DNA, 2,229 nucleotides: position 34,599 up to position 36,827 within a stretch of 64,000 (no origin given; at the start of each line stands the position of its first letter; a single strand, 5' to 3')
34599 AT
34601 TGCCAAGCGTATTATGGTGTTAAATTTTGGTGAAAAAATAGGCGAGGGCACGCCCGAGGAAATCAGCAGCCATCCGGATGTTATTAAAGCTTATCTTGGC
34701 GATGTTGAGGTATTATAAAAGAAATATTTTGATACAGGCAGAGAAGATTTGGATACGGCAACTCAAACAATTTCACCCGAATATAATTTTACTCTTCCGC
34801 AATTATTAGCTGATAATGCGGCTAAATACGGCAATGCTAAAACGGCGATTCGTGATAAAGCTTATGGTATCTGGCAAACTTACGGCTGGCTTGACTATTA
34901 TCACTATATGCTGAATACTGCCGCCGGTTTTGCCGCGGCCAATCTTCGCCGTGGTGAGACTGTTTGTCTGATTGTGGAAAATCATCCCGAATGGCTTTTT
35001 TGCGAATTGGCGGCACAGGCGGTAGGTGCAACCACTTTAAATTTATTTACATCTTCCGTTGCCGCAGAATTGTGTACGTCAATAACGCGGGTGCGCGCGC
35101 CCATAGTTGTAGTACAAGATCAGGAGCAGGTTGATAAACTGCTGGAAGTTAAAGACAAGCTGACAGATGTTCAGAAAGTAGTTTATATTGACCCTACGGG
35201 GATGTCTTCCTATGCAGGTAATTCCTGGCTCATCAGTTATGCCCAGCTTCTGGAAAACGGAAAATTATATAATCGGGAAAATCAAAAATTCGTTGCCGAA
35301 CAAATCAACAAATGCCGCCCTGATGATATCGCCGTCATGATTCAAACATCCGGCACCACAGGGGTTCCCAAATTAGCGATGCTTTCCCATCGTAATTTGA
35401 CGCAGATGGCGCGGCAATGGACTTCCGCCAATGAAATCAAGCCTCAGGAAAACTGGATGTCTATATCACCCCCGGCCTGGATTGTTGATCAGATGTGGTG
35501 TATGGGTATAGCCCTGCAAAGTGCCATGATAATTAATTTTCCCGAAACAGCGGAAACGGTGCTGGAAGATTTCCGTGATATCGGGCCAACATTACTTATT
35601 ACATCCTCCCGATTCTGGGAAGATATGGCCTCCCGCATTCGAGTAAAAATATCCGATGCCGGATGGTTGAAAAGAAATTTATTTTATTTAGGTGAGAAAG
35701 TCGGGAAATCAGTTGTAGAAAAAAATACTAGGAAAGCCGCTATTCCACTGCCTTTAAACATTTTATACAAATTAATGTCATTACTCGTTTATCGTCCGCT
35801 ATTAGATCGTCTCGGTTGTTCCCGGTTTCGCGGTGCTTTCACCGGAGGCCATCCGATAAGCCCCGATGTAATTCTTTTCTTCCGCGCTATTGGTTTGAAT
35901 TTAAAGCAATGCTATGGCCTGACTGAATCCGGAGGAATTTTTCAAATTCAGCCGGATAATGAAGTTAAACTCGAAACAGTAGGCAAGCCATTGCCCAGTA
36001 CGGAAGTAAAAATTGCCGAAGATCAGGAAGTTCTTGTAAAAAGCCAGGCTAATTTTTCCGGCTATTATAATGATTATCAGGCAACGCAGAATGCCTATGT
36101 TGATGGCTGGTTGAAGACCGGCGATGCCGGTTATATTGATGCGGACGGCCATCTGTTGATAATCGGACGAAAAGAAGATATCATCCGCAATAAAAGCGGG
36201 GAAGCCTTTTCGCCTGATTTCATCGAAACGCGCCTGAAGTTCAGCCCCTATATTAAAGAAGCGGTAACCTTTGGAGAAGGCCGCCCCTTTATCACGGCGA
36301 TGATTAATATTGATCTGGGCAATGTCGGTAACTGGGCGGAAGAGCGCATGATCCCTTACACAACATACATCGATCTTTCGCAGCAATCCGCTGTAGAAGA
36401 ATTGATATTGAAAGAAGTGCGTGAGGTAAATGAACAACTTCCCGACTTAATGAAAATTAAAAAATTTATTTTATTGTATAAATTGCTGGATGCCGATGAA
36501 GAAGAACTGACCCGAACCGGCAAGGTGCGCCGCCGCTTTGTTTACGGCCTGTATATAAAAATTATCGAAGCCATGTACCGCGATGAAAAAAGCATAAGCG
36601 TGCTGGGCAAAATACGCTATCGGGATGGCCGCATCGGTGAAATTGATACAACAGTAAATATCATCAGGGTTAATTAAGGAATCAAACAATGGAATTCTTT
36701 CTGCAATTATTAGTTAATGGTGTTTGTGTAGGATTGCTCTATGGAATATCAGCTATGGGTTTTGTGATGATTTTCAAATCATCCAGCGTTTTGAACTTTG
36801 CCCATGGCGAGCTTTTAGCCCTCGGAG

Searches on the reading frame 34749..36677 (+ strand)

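Call 7: search_protein_families(library=pfam, proteins=[window:34749-36677:+])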
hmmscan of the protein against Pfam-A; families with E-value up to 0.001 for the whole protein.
window:34749-36677:+ (642 aa): 2 families
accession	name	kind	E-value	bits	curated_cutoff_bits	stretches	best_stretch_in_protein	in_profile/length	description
PF00501.34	AMP-binding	-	9.8e-58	196.2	29.9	1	22-440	3-384/384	AMP-binding enzyme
PF23562.2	AMP-binding_C_3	-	3.7e-12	47.1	20.8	1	477-613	2-123/124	AMP-binding enzyme C-terminal domain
